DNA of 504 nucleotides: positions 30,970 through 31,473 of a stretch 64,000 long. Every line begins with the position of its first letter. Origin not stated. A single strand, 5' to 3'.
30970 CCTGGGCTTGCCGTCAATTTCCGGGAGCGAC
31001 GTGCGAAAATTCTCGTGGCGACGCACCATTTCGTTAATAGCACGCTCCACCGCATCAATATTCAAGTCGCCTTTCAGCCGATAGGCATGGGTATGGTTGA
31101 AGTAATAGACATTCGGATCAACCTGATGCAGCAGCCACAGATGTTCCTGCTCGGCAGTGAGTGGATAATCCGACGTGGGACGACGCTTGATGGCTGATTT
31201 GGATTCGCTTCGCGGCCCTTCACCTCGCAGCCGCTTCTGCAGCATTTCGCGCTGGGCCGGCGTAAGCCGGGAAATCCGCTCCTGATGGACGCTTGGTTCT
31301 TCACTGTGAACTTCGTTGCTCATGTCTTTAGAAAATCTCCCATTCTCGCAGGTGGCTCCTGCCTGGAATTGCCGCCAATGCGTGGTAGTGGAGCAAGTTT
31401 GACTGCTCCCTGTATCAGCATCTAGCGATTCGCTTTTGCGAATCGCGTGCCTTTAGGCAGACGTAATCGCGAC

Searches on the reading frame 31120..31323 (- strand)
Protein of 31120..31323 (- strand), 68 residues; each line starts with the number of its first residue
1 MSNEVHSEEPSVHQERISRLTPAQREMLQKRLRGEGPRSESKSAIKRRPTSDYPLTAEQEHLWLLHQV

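Call 27: search_protein_families(library=pfam, proteins=[window:31120-31323:-], max_evalue=10)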
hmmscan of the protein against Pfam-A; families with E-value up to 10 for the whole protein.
seq(68 aa): 2 families
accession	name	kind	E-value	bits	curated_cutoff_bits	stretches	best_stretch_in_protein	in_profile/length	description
PF10910.14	Phage_gene29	-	0.16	12.6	29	1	10-37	89-115/124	Phage gene 29 protein family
PF24408.1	wHTH-Calcineurin_assc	-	0.24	11.7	27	1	17-33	39-55/56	wHTH-Calcineurin_assc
